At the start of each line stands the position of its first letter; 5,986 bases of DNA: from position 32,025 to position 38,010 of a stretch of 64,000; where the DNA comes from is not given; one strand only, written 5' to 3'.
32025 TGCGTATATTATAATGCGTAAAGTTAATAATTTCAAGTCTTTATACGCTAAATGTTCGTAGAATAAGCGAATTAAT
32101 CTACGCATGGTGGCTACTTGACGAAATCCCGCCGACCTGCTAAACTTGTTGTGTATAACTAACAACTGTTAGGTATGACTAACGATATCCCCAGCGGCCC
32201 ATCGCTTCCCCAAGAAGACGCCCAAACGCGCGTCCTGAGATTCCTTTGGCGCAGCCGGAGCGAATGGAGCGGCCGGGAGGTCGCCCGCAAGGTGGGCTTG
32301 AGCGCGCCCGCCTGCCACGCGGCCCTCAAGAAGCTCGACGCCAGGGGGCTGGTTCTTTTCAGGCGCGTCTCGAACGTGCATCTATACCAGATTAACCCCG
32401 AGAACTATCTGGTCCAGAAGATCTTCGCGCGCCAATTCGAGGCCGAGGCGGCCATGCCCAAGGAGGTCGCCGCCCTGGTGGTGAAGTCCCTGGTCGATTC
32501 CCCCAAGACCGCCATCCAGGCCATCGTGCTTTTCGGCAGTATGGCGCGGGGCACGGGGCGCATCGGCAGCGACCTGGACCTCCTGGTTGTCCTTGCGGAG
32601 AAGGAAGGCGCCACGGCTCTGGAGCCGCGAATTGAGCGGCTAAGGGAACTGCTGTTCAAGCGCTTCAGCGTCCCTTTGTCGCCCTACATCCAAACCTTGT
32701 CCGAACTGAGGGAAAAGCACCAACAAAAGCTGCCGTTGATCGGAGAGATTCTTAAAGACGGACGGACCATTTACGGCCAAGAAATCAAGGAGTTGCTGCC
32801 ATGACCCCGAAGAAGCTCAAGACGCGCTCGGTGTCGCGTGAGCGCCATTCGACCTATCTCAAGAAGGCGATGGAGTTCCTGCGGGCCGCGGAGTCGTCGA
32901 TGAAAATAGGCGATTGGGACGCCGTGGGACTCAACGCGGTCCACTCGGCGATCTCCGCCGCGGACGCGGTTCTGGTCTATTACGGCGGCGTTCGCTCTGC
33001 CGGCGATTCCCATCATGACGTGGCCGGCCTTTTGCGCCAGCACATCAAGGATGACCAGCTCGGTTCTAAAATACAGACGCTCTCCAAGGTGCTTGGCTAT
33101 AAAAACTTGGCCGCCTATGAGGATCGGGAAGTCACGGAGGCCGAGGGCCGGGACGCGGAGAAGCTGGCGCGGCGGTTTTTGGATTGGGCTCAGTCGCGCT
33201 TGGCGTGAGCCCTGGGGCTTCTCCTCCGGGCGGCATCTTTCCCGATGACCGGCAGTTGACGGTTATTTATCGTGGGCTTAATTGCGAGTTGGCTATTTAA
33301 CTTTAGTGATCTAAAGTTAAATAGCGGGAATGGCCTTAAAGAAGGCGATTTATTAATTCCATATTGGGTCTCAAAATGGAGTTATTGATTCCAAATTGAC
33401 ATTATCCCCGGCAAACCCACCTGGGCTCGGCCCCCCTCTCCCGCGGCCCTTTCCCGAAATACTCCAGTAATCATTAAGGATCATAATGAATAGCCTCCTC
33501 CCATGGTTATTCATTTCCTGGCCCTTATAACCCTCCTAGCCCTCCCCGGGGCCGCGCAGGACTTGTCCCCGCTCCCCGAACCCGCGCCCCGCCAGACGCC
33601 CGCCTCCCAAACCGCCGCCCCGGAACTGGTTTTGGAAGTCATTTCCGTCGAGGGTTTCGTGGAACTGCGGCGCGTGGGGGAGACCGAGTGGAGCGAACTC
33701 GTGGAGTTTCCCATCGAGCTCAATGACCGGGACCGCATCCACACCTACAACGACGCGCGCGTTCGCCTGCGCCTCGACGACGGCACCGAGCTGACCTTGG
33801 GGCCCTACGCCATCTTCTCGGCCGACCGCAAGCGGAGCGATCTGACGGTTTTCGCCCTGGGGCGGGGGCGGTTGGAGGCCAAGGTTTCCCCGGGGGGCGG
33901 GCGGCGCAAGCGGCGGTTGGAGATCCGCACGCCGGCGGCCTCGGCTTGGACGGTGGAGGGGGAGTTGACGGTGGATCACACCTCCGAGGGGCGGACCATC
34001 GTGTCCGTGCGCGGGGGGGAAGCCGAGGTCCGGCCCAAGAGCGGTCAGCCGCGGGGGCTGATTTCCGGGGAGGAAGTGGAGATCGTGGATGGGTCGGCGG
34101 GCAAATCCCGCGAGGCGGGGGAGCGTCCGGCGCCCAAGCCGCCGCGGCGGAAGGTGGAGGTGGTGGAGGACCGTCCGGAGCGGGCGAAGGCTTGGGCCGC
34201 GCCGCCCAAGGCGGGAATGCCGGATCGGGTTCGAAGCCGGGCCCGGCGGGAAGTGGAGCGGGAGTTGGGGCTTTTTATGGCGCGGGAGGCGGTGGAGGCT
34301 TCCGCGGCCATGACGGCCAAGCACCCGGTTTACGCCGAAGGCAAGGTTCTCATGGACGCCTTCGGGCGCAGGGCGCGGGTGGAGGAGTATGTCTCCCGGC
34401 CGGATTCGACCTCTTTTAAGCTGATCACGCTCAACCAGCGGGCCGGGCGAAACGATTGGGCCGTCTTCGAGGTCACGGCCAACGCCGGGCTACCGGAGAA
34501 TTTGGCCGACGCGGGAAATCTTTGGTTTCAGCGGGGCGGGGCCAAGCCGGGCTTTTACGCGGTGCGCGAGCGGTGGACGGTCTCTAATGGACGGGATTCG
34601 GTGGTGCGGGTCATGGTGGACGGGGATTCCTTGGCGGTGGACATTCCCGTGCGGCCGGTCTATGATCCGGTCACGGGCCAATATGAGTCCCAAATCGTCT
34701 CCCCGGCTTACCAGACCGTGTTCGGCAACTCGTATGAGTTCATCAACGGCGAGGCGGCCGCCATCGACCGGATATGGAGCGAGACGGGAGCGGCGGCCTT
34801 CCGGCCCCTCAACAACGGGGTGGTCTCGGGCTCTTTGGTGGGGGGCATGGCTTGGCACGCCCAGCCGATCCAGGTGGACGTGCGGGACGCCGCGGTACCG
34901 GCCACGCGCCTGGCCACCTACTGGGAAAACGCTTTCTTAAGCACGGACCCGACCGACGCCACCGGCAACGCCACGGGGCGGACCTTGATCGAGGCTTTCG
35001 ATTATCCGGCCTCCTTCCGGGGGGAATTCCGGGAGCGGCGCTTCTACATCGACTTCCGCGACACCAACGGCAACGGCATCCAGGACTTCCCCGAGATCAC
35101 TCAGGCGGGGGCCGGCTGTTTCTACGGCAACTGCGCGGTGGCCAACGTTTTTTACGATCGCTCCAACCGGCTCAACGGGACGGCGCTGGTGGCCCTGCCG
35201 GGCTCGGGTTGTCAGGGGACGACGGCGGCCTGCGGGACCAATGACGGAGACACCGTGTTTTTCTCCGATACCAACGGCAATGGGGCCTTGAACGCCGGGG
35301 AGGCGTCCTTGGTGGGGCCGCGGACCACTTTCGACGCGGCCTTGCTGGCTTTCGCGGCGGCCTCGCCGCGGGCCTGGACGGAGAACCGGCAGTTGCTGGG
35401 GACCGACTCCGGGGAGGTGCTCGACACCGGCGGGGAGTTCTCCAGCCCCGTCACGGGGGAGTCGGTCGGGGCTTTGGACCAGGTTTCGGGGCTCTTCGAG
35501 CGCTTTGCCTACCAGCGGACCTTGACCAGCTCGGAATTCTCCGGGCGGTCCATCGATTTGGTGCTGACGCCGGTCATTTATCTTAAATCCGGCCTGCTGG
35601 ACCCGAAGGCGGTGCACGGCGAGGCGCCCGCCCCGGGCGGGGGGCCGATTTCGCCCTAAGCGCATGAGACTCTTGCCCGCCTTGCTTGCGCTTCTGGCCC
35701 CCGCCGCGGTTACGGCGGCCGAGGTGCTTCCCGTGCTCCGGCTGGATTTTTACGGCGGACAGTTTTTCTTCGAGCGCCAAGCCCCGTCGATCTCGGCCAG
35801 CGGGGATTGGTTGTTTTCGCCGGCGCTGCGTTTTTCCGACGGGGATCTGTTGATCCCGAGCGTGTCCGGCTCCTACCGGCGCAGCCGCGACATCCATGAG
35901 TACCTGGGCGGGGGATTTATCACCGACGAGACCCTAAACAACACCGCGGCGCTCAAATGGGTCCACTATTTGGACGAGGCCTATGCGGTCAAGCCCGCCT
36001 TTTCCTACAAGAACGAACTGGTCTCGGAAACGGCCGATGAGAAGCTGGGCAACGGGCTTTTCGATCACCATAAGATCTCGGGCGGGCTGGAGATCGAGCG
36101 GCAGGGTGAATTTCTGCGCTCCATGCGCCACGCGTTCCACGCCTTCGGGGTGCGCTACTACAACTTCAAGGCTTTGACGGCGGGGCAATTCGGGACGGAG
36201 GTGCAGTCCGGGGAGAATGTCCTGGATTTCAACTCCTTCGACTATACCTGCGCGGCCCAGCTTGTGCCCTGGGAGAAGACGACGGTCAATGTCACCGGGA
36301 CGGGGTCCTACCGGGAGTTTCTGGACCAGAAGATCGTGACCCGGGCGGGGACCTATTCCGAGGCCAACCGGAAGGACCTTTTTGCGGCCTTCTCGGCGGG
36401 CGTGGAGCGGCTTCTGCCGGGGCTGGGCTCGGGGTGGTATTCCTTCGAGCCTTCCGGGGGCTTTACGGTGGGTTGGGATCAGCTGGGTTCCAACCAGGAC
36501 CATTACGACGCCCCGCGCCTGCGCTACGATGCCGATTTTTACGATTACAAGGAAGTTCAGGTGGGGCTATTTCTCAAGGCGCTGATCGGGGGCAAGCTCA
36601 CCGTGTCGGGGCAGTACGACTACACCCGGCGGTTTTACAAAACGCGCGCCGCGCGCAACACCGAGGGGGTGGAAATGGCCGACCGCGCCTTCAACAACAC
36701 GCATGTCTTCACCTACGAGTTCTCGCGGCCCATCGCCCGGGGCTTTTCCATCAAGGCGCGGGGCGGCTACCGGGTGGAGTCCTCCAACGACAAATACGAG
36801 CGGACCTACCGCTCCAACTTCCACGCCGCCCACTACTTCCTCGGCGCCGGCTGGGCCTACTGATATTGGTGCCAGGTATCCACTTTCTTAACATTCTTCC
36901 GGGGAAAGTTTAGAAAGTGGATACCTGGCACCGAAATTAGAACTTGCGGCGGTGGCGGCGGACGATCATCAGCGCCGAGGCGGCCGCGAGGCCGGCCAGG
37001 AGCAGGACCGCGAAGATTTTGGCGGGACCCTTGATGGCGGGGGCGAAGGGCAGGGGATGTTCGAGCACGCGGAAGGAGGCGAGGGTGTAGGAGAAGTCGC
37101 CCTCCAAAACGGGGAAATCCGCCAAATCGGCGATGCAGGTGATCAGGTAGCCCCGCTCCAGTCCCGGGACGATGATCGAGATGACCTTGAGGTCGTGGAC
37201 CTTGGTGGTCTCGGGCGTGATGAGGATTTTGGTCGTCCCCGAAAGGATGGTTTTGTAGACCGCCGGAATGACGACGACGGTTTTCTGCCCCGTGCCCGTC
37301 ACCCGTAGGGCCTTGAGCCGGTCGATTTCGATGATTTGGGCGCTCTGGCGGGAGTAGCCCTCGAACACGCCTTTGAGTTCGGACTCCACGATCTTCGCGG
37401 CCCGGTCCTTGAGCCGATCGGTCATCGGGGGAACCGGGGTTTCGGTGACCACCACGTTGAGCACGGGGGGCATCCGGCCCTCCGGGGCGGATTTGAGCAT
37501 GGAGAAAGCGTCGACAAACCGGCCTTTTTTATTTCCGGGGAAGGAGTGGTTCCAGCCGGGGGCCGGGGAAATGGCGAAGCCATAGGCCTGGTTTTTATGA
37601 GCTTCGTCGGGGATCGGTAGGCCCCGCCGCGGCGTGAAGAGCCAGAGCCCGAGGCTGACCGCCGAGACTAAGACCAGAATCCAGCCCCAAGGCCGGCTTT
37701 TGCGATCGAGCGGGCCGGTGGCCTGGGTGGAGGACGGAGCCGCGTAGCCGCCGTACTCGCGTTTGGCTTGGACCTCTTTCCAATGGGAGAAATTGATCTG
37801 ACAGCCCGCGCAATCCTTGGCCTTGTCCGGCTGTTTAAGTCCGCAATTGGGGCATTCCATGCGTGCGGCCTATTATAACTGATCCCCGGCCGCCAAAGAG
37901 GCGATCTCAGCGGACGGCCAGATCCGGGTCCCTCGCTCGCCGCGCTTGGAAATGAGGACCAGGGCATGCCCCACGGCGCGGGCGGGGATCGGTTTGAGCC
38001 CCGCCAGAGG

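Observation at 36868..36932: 65-bp MITE-like element with perfect 21-bp terminal inverted repeats, two full copies and two solo-TIR copies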

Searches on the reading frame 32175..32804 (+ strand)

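Call 44: search_protein_families(library=pfam, proteins=[window:32175-32804:+], max_evalue=0.001)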
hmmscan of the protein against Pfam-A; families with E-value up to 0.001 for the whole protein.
window:32175-32804:+ (209 aa): 7 families
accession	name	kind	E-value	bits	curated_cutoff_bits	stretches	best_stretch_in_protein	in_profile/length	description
PF18765.7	Polbeta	-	1.2e-09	38.7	26.9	1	111-202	10-90/93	Polymerase beta, Nucleotidyltransferase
PF01909.29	NTP_transf_2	-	3.7e-09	37.3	21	1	111-159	13-64/93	Nucleotidyltransferase domain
PF13412.12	HTH_24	-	7.2e-06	25.9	21.9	1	33-60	20-47/48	Winged helix-turn-helix DNA-binding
PF12802.13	MarR_2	-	2.7e-05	24.7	27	1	15-60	5-50/61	MarR family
PF22600.2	MTPAP-like_central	-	0.00031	21.3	27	1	115-177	41-71/139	Poly(A) RNA polymerase, mitochondrial-like, central palm domain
PF13404.12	HTH_AsnC-type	-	0.0008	19.6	27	0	34-54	21-41/42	AsnC-type helix-turn-helix domain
PF09339.16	HTH_IclR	-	0.00085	19.5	22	0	19-60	7-48/52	IclR helix-turn-helix domain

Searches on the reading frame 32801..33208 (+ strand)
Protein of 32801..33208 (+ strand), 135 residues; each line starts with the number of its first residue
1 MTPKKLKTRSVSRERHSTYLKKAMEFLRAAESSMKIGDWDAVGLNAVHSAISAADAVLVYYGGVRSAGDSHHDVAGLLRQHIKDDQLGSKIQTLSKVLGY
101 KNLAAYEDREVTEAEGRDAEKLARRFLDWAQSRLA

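Call 44: search_protein_families(library=pfam, proteins=[window:32801-33208:+], max_evalue=0.001)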
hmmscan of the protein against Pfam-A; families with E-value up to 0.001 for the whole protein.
window:32801-33208:+ (135 aa): 1 family
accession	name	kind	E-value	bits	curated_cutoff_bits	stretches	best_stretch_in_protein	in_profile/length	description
PF05168.19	HEPN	-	4.8e-11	43.3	22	1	19-131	4-115/117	HEPN domain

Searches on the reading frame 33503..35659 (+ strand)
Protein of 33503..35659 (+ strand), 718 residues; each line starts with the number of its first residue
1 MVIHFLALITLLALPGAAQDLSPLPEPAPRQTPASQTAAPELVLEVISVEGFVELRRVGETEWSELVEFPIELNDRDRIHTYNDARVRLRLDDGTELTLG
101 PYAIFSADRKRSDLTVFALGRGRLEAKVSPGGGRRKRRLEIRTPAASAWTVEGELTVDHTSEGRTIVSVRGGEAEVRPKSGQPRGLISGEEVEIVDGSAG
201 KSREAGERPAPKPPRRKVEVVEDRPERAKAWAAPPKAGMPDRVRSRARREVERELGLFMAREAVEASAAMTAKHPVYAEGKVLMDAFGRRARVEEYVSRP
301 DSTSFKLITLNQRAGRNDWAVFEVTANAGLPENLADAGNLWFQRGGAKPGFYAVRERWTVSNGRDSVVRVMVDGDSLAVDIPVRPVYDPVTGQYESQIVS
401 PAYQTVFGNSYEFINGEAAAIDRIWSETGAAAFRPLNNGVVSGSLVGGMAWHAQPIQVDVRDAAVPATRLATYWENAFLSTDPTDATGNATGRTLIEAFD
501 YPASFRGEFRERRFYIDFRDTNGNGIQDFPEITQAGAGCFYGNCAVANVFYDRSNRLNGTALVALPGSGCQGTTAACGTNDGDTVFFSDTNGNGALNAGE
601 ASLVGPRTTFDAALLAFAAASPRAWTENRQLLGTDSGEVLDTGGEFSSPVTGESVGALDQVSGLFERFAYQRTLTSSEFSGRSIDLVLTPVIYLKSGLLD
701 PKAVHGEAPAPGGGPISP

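Call 44: search_protein_families(library=pfam, proteins=[window:33503-35659:+], max_evalue=0.001)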
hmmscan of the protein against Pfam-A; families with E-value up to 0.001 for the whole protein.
window:33503-35659:+ (718 aa): 1 family
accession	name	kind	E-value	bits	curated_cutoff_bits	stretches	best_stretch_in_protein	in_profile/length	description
PF04773.18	FecR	-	4e-08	34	24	1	77-174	1-96/97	FecR protein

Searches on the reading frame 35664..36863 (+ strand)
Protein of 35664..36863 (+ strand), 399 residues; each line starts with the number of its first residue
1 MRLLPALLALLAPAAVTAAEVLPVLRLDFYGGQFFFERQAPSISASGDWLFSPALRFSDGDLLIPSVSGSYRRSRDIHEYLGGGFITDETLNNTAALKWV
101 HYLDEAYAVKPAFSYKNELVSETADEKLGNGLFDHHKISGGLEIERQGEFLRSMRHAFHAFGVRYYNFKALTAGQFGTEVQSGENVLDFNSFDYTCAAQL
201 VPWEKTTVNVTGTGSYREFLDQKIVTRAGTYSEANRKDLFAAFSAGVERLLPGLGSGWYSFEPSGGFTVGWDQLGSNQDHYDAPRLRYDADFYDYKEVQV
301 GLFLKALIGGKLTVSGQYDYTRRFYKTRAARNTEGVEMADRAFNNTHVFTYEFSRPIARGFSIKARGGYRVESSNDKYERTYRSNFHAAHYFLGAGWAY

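Call 21: search_protein_families(library=pfam, proteins=[window:35664-36863:+], max_evalue=0.01)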
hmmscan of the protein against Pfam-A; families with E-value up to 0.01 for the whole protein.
window:35664-36863:+ (399 aa): 0 families

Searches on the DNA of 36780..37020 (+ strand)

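Call 57: search_dna_similar(query=window:36860-36940:+, collection=plasmids, mode=distant, max_evalue=1, max_rows=10)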
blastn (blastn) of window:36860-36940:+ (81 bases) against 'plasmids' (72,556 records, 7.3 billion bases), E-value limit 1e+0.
Records with a match: 2; places in all: 2; records where one place covers at least 80% of the query: 0.
Best place of each record, by identity: 80-90% 2.
By first word of the organism name: Priestia 2.
By predicted mobility (MOB-suite, as given by PLSDB): non-mobilizable 2.
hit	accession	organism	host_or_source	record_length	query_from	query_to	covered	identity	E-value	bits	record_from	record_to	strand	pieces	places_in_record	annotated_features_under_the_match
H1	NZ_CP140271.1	Priestia megaterium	Single cell,ginseng rhizosphere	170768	10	46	46%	84.2%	6e-1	39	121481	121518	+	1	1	none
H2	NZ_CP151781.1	Priestia megaterium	whole organism,soil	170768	10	46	46%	84.2%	6e-1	39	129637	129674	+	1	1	spore germination protein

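Call 58: search_dna_similar(query=window:36860-36940:+, collection=phages, mode=distant, max_evalue=1, max_rows=10)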
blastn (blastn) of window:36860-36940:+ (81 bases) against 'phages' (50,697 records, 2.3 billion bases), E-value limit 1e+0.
Records with a match: 5; places in all: 5; records where one place covers at least 80% of the query: 0.
Best place of each record, by identity: 60-80% 5.
By first word of the organism name: Aeromonas 5.
By host as written in the record: Aeromonas salmonicida 5.
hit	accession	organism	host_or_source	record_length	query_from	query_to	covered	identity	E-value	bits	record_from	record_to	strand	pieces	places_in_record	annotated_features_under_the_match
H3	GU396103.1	Aeromonas phage PX29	Aeromonas salmonicida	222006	5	61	70%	78.3%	2e-2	43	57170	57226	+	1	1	none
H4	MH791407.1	Aeromonas phage AsFcp_4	Aeromonas salmonicida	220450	5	61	70%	78.3%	2e-2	43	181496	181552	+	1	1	none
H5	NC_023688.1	Aeromonas phage PX29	Aeromonas salmonicida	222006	5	61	70%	78.3%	2e-2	43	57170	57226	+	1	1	none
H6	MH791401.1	Aeromonas phage AsFcp_2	Aeromonas salmonicida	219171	5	61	70%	76.7%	7e-1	38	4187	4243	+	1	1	none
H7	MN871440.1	Aeromonas phage AsFcp_1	Aeromonas salmonicida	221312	5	61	70%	76.7%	7e-1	38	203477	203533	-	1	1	record has no annotation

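Call 67: search_rna_families(source=window, start=36780, end=37020, threshold=evalue, max_evalue=1)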
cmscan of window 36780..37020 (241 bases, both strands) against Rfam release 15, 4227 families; matches with E-value up to 1: 10.
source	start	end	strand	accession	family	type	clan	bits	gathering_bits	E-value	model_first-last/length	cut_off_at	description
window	36865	36934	+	RF03839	MIR2599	Gene; miRNA;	-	44.1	120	1.3e-07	1-132/132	no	MIR2599 microRNA precursor family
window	36854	36945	+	RF00730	mir-277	Gene; miRNA;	-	38.1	43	6e-08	1-90/90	no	mir-277 microRNA precursor family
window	36866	36933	-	RF04066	mir-1256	Gene; miRNA;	-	36.2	70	2e-06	1-70/70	no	mir-1256 microRNA precursor family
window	36855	36946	-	RF00730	mir-277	Gene; miRNA;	-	35.7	43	3.1e-07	1-90/90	no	mir-277 microRNA precursor family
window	36867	36934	+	RF04066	mir-1256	Gene; miRNA;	-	35.6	70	3e-06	1-70/70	no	mir-1256 microRNA precursor family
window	36863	36937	-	RF04170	MIR7723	Gene; miRNA;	-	30.9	200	0.00012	1-235/235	no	MIR7723 microRNA precursor family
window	36866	36934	-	RF00883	MIR820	Gene; miRNA;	-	22.1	196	0.098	1-191/191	no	MIR820 microRNA precursor family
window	36839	36960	+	RF04137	MIR834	Gene; miRNA;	-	18.9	200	0.04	1-181/181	no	MIR834 microRNA precursor family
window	36861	36936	-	RF04137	MIR834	Gene; miRNA;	-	14.4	200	0.67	1-181/181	no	MIR834 microRNA precursor family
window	36941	37018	-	RF02791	CcsR1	Gene; sRNA;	-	13.2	65.3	0.84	1-83/83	no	Conserved CCUCCUCCC motif stress-induced RNA 1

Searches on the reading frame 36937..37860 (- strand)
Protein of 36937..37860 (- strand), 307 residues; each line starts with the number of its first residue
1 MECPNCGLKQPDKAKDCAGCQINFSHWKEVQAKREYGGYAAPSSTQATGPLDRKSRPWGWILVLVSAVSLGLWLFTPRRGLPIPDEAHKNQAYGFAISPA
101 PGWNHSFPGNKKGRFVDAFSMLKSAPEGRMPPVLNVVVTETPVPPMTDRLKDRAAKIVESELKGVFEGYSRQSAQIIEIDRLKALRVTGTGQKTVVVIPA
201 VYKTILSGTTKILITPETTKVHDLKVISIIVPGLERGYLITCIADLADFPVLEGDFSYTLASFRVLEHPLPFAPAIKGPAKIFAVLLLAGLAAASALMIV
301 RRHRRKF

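Call 21: search_protein_families(library=pfam, proteins=[window:36937-37860:-], max_evalue=0.01)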
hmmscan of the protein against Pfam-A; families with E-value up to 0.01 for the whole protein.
window:36937-37860:- (307 aa): 0 families

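Call 73: find_encoding_contigs(protein=window:36937-37860:-, flank=3000, max_places=10)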
Protein window:36937-37860:- (307 aa): 5 contigs read that carry it; 3 places shown.
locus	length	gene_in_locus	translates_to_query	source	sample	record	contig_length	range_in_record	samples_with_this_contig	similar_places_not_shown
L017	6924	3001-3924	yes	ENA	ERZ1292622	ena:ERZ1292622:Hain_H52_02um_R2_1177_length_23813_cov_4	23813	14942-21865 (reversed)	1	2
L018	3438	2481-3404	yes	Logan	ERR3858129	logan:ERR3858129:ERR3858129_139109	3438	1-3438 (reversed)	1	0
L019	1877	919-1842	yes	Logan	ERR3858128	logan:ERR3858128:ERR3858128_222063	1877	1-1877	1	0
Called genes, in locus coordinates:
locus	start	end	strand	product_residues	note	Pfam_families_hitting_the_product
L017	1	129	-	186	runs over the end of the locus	-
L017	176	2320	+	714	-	PF13431:TPR_17 (faint), PF00515:TPR_1 (faint), PF07719:TPR_2 (faint), PF13371:TPR_9 (weak), PF13432:TPR_16, PF14559:TPR_19 (weak), PF00069:Pkinase, PF07714:PK_Tyr_Ser-Thr, +2 more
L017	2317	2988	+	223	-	-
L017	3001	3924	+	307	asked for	-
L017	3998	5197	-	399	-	-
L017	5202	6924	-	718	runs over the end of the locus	PF04773:FecR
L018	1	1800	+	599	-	?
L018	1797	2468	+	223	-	-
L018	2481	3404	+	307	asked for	-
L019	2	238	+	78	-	?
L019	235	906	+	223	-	-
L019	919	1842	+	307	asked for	-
